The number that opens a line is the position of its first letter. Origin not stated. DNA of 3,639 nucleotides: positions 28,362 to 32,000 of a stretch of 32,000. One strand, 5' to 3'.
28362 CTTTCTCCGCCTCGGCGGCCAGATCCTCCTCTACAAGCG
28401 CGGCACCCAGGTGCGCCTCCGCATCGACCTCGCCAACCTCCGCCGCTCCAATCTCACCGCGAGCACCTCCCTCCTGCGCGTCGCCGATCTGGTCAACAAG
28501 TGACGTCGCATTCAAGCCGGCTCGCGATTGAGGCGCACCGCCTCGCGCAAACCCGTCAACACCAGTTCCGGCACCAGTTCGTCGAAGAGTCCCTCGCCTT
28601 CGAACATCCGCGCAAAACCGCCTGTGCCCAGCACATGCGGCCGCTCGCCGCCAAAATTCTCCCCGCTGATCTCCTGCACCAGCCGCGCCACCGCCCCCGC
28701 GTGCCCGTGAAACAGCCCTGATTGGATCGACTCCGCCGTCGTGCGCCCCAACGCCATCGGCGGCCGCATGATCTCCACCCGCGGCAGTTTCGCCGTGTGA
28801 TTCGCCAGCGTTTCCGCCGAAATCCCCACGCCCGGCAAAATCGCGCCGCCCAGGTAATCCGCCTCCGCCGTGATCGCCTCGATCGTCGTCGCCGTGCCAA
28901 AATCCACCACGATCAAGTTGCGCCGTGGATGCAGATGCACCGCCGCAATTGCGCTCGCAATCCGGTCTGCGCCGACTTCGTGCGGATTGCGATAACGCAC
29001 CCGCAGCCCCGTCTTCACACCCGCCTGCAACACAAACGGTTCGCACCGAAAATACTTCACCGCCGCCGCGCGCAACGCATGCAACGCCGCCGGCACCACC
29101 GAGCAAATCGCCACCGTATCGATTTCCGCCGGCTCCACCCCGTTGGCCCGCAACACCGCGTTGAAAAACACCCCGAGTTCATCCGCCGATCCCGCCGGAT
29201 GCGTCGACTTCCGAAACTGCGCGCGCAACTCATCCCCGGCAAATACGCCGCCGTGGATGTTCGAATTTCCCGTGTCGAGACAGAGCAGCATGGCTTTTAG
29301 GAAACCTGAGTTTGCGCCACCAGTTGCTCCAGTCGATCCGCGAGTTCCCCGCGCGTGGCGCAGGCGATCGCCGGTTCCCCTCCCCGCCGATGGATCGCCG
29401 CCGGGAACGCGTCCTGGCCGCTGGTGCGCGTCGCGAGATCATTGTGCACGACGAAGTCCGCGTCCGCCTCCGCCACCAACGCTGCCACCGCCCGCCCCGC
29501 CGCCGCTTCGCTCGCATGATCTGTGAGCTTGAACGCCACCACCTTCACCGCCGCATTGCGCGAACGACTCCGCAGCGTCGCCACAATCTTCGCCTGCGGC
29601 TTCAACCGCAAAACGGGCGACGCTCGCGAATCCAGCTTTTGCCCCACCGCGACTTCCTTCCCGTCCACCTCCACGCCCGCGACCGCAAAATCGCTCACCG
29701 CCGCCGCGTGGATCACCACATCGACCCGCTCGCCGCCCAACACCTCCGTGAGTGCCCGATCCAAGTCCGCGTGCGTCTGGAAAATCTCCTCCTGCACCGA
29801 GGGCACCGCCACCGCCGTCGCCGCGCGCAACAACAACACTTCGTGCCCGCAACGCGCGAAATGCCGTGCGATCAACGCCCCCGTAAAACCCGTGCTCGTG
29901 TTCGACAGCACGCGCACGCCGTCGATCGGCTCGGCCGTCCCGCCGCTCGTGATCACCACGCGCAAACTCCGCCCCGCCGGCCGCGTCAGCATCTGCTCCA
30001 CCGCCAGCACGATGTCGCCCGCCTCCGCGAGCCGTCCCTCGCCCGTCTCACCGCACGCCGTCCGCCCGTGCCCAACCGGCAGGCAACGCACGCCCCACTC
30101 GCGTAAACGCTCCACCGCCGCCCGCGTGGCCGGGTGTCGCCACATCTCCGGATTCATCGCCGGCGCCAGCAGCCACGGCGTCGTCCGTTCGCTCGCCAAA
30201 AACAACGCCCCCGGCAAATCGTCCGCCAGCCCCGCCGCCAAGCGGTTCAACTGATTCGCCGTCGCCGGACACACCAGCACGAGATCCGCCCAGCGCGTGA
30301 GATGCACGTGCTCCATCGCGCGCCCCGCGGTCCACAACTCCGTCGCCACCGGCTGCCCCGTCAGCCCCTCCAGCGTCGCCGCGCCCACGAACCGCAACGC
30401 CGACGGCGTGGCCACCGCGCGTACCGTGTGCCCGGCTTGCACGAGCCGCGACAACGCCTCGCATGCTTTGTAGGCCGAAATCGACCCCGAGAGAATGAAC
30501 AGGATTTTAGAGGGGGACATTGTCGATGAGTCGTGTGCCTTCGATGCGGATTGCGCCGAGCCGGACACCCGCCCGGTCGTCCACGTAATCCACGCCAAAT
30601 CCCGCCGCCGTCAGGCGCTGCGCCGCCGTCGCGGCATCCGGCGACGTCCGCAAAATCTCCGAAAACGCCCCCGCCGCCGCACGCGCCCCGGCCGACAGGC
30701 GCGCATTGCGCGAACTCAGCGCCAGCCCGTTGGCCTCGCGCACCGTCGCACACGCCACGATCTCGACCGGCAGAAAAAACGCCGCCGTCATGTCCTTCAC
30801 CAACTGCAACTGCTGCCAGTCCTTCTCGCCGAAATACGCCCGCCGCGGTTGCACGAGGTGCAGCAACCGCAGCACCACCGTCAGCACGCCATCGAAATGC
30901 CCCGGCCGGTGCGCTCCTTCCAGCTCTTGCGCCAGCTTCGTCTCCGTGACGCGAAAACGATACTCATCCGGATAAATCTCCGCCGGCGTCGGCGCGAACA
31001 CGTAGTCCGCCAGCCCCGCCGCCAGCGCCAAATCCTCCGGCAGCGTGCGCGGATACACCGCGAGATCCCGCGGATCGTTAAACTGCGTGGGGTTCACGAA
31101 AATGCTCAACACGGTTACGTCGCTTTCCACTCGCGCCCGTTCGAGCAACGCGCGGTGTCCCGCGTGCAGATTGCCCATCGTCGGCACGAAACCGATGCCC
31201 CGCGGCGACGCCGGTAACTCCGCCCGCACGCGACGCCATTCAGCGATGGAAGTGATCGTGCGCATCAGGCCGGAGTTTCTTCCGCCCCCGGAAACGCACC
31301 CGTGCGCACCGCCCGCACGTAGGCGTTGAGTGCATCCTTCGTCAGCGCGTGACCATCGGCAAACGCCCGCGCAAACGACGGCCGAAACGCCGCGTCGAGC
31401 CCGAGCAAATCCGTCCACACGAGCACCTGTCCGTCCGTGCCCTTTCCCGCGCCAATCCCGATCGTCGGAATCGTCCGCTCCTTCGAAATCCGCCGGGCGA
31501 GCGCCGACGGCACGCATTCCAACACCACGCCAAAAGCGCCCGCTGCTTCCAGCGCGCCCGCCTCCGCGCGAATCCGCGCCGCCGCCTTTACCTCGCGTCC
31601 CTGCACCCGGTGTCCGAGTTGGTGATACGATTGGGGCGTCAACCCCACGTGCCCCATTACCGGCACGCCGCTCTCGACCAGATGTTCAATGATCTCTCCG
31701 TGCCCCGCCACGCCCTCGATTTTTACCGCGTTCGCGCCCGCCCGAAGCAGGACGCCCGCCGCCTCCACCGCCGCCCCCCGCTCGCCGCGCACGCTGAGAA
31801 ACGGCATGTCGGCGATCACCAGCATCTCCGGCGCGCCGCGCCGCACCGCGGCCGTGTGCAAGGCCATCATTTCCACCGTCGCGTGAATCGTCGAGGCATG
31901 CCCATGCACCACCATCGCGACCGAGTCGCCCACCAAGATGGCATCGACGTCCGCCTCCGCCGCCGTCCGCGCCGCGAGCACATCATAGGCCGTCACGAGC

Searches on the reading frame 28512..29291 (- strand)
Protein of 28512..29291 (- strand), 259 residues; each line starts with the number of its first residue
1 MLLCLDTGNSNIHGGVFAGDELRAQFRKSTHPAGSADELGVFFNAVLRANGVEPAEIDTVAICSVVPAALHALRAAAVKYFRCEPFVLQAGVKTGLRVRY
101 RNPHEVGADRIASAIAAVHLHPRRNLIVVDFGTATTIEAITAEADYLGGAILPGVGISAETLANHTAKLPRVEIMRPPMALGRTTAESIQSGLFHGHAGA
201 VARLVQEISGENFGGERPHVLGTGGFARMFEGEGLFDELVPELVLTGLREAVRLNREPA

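Call 53: find_encoding_contigs(protein=window:28512-29291:-, flank=2000, max_places=3)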
Protein window:28512-29291:- (259 aa): 1 contig read that carries it; 1 place shown.
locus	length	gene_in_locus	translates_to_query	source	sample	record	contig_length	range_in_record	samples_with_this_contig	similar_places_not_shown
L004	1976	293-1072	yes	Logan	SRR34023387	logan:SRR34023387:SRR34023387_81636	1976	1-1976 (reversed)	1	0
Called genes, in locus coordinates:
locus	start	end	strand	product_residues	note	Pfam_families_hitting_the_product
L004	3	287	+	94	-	?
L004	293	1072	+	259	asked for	PF03309:Pan_kinase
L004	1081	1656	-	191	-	PF13689:DUF4154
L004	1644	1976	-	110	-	?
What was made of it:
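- Tried and rejected: One window protein is found only on a 2-kb Logan contig from SRR34023387 (call 53), so taxonomy is undetermined.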

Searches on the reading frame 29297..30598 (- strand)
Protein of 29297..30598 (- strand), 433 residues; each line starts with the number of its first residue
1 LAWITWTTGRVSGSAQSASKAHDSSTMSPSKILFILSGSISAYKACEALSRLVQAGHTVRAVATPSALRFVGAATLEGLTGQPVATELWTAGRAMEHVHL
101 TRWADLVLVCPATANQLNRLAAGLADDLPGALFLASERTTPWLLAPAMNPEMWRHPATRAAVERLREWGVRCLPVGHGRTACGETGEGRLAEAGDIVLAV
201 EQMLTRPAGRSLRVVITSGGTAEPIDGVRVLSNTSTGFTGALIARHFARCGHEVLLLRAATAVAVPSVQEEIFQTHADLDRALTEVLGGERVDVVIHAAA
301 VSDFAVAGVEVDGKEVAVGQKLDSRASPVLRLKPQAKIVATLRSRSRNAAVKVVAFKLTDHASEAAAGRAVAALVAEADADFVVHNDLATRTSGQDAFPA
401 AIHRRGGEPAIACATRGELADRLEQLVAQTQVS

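Call 84: search_protein_families(library=pfam, proteins=[window:29297-30598:-], max_evalue=0.00001)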
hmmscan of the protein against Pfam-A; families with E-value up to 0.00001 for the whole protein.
window:29297-30598:- (433 aa): 2 families
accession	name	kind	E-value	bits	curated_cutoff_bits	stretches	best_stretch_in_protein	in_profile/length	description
PF04127.22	DFP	-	6.1e-30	104.8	22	1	212-394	4-175/186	DNA/pantothenate metabolism flavoprotein C-terminal domain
PF02441.25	Flavoprotein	-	5.1e-26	91.6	22.7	1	31-203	2-161/162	Flavoprotein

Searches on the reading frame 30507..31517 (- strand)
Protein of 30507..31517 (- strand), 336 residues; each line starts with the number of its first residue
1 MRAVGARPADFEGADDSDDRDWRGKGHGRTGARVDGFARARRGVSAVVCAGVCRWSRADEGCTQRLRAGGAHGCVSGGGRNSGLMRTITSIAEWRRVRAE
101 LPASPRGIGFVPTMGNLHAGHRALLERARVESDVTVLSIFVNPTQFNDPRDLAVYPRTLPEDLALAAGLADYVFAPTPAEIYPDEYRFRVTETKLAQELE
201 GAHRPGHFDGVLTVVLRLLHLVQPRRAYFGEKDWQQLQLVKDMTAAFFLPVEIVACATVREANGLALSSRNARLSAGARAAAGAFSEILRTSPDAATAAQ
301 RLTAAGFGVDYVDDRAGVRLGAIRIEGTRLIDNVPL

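Call 84: search_protein_families(library=pfam, proteins=[window:30507-31517:-], max_evalue=0.00001)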
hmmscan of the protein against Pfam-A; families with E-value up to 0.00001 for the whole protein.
window:30507-31517:- (336 aa): 1 family
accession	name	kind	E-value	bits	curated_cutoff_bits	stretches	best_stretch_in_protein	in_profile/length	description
PF02569.21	Pantoate_ligase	-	9.9e-80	268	20.7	1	87-334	2-267/268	Pantoate-beta-alanine ligase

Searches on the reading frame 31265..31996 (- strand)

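Call 84: search_protein_families(library=pfam, proteins=[window:31265-31996:-], max_evalue=0.00001)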
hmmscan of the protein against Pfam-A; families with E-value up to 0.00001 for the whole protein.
window:31265-31996:- (243 aa): 1 family
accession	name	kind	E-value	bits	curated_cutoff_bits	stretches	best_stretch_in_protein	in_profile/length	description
PF02548.21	Pantoate_transf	-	3.5e-91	305.6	28.7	1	1-237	20-258/259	Ketopantoate hydroxymethyltransferase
